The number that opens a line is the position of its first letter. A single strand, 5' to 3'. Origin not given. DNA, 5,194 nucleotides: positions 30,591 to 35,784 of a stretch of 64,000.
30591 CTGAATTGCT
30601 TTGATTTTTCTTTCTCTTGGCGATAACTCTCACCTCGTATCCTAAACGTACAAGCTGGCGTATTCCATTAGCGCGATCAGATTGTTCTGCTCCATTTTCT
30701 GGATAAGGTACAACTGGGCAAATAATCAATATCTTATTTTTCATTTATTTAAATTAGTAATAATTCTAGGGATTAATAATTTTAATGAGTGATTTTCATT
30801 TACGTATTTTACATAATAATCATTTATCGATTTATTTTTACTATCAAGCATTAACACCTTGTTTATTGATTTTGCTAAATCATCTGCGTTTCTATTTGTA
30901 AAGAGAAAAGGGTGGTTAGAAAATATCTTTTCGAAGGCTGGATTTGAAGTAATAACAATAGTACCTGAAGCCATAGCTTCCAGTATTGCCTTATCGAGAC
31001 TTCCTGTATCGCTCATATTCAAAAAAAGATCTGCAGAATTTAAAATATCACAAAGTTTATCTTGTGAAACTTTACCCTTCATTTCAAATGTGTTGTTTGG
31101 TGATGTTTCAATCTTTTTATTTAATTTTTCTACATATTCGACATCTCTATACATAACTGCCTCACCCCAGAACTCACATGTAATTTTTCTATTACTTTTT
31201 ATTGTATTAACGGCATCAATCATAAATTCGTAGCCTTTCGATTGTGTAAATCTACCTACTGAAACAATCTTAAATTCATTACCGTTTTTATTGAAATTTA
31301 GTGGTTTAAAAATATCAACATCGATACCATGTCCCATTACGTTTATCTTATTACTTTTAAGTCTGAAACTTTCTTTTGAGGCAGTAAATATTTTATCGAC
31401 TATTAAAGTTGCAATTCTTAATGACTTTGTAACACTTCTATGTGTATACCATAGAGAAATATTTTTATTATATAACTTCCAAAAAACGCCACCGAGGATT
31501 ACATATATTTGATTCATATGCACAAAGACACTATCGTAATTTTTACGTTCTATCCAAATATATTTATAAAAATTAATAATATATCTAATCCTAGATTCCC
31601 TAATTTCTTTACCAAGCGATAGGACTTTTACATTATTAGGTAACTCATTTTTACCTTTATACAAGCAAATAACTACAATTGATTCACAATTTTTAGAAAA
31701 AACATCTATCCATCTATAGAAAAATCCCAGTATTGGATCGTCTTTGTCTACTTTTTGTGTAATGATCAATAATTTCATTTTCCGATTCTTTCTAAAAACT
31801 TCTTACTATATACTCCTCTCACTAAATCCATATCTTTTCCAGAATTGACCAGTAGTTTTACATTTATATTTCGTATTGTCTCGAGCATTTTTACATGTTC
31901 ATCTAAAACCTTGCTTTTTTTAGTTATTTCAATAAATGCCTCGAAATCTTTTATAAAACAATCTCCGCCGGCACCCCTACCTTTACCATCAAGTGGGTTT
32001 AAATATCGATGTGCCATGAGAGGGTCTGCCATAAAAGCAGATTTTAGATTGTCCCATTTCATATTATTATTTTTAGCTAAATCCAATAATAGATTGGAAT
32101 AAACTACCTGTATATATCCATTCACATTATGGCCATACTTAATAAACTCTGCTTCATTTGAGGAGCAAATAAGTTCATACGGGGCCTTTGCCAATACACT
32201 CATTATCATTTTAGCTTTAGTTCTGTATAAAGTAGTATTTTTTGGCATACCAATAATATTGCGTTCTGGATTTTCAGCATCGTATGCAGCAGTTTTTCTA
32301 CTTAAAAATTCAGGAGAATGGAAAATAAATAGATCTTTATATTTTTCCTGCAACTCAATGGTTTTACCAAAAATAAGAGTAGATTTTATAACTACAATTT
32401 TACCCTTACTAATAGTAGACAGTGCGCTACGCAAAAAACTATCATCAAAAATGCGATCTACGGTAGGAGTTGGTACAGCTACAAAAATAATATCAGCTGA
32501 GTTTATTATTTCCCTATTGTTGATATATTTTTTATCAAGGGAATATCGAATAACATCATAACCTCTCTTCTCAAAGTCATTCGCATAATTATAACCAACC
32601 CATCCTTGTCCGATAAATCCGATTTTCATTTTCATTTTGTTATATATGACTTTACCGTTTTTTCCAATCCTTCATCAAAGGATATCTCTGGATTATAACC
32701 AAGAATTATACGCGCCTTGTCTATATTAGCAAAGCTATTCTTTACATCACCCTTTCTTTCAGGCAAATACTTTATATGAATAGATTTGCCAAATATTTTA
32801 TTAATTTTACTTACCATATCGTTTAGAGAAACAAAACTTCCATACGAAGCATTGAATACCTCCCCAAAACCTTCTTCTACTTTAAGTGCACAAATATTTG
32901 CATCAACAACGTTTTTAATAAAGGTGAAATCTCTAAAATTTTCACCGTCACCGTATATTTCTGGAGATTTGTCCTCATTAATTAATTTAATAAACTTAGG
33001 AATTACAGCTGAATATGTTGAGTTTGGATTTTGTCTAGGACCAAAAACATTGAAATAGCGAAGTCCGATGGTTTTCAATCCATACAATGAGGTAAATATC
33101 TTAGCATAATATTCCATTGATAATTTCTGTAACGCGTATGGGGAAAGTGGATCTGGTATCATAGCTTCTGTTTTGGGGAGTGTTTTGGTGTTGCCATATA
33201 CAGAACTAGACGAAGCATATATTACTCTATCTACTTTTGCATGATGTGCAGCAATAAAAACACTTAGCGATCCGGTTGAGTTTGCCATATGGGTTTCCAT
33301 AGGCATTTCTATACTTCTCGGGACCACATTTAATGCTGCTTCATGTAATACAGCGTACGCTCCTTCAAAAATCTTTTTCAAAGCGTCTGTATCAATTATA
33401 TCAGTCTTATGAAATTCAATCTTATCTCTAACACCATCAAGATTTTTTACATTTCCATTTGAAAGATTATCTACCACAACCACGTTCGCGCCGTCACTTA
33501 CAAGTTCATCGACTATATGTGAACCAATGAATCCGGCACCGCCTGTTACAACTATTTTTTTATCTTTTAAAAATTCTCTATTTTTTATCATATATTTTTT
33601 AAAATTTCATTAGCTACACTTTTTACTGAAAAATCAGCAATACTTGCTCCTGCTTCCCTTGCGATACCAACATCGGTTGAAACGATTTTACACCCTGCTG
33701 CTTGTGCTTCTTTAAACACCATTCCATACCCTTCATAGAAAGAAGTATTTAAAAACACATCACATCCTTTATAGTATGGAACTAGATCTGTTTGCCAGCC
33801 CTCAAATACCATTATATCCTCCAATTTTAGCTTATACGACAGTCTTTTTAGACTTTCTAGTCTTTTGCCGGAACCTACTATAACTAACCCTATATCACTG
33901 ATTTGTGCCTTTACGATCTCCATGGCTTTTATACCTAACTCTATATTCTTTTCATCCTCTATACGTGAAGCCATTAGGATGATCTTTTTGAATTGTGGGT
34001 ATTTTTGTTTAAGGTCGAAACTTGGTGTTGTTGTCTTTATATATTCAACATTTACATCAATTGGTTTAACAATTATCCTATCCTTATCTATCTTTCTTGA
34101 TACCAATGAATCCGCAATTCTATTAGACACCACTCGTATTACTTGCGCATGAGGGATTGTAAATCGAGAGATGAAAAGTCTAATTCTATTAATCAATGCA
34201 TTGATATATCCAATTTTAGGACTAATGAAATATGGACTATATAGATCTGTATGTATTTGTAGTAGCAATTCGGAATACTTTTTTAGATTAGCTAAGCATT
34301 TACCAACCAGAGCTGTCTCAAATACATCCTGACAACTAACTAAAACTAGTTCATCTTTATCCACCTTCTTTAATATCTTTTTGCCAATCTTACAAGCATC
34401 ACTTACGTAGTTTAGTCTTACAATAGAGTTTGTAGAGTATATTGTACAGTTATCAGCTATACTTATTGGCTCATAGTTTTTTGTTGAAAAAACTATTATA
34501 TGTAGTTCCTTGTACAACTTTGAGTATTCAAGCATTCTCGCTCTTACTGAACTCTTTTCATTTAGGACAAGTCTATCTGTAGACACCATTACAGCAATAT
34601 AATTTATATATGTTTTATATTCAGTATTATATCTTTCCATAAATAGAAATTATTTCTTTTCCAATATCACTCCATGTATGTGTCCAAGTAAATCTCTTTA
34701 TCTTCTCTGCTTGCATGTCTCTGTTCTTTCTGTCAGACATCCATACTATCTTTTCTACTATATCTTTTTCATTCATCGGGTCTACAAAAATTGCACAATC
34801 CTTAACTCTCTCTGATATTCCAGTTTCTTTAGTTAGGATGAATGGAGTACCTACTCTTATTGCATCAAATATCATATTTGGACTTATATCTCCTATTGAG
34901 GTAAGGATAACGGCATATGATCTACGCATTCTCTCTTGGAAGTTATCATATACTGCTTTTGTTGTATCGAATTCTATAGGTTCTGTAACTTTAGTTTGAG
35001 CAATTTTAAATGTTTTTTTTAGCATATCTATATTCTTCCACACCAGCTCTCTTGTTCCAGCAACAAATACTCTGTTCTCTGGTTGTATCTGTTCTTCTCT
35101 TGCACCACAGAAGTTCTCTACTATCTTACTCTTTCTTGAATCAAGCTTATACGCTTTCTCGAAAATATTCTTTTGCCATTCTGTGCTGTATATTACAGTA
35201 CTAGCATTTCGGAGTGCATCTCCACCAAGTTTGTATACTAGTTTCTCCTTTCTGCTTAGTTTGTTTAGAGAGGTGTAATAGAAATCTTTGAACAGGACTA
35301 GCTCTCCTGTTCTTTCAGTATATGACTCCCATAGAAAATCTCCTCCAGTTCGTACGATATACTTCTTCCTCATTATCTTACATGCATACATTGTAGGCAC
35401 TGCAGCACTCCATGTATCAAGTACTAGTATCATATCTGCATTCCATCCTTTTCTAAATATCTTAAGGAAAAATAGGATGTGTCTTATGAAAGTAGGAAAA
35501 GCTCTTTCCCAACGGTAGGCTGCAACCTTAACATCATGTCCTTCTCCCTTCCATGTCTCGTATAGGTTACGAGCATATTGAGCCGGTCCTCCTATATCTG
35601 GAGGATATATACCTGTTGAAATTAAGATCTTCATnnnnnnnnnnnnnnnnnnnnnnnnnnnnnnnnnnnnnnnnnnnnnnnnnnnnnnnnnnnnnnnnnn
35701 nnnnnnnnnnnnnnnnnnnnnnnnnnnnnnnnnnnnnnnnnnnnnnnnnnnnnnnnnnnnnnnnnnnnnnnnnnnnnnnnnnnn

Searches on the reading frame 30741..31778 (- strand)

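Call 14: search_protein_families(library=pfam, proteins=[window:30741-31778:-], max_evalue=0.0001)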
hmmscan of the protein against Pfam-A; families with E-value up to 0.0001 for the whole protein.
window:30741-31778:- (345 aa): 3 families
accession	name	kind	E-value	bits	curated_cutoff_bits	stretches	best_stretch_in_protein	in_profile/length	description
PF00534.26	Glycos_transf_1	-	1.3e-19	70.8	26.4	1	162-320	9-167/172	Glycosyl transferases group 1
PF13692.12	Glyco_trans_1_4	-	2.8e-17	63.7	27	1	169-309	2-140/142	Glycosyl transferases group 1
PF13524.12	Glyco_trans_1_2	-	1.1e-08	35.6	25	1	190-320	6-123/144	Glycosyl transferase-like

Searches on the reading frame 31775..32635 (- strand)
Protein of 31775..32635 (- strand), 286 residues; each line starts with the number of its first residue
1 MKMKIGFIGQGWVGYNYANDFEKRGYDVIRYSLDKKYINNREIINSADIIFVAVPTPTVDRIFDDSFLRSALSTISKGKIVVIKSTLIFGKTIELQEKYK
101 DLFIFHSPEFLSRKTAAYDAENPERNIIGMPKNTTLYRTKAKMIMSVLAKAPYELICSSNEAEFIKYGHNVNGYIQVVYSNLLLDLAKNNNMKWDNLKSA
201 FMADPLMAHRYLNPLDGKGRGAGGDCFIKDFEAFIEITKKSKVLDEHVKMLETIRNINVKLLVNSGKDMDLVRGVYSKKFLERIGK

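Call 14: search_protein_families(library=pfam, proteins=[window:31775-32635:-], max_evalue=0.0001)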
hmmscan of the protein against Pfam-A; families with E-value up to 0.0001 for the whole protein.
window:31775-32635:- (286 aa): 3 families
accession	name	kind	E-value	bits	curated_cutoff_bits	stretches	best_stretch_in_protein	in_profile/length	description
PF03721.20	UDPG_MGDP_dh_N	-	2.6e-16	60.2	27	1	42-135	72-180/187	UDP-glucose/GDP-mannose dehydrogenase family, NAD binding domain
PF00984.24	UDPG_MGDP_dh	-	1.2e-09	38.6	25.4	1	161-258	2-92/94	UDP-glucose/GDP-mannose dehydrogenase family, central domain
PF03446.21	NAD_binding_2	-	7.1e-06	26.6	21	0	4-100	1-108/161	NAD binding domain of 6-phosphogluconate dehydrogenase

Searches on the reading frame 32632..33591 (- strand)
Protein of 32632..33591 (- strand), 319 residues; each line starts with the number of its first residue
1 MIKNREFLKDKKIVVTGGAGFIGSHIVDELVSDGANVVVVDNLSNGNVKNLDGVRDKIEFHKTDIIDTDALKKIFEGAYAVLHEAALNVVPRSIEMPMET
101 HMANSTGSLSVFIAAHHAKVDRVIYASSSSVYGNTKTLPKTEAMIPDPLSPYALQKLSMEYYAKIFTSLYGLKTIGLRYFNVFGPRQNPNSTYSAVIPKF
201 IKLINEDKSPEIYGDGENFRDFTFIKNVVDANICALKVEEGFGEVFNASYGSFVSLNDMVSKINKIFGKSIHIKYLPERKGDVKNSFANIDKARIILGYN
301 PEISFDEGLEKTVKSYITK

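Call 14: search_protein_families(library=pfam, proteins=[window:32632-33591:-], max_evalue=0.0001)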
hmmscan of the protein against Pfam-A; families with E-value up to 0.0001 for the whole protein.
window:32632-33591:- (319 aa): 8 families
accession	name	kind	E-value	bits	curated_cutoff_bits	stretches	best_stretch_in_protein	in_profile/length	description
PF01370.27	Epimerase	-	5.7e-58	196.6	20.9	1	13-247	1-238/240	NAD dependent epimerase/dehydratase family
PF16363.11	GDP_Man_Dehyd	-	1e-52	180.1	27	1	15-312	2-332/332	GDP-mannose 4,6 dehydratase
PF01073.25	3Beta_HSD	-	5e-24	85.2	22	1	14-237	1-230/280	3-beta hydroxysteroid dehydrogenase/isomerase family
PF02719.21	Polysacc_synt_2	-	5.7e-17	62.3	20.2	1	13-281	1-266/293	Polysaccharide biosynthesis protein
PF04321.23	RmlD_sub_bind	-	3.8e-10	39.8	27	1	12-162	2-135/287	RmlD substrate binding domain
PF13460.12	NAD_binding_10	-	3.3e-08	34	27.2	1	17-161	1-129/184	NAD(P)H-binding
PF00106.31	adh_short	-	1.7e-07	31.4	26.6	1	11-80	1-73/195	short chain dehydrogenase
PF05368.20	NmrA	-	1.5e-05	25.2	27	1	10-129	2-108/298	NmrA-like family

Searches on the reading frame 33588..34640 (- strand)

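Call 14: search_protein_families(library=pfam, proteins=[window:33588-34640:-], max_evalue=0.0001)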
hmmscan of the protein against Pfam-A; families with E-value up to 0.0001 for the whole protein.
window:33588-34640:- (350 aa): 2 families
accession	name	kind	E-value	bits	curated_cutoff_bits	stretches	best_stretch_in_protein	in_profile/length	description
PF00534.26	Glycos_transf_1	-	4.2e-26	91.9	26.4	1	216-330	13-130/172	Glycosyl transferases group 1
PF13692.12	Glyco_trans_1_4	-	2.6e-23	83.3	27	1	219-347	2-137/142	Glycosyl transferases group 1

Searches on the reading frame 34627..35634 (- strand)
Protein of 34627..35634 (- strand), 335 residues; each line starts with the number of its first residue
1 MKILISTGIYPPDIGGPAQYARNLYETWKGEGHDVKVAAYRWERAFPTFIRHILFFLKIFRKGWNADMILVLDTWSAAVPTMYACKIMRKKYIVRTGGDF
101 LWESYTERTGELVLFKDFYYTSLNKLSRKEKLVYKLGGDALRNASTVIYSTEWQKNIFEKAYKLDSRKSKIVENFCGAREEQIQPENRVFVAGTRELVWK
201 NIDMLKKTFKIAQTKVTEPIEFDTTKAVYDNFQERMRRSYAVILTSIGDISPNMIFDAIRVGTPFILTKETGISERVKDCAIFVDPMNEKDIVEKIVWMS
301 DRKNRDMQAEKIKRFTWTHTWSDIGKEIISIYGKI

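Call 14: search_protein_families(library=pfam, proteins=[window:34627-35634:-], max_evalue=0.0001)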
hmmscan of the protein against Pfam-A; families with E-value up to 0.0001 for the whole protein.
window:34627-35634:- (335 aa): 3 families
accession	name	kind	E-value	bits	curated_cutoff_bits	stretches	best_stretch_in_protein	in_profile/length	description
PF13439.12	Glyco_transf_4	-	5.4e-06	27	28.5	0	14-174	1-164/170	Glycosyltransferase Family 4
PF13692.12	Glyco_trans_1_4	-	3.8e-05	24.4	27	1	212-299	54-139/142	Glycosyl transferases group 1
PF00534.26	Glycos_transf_1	-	5.2e-05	23.3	26.4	1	181-311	42-168/172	Glycosyl transferases group 1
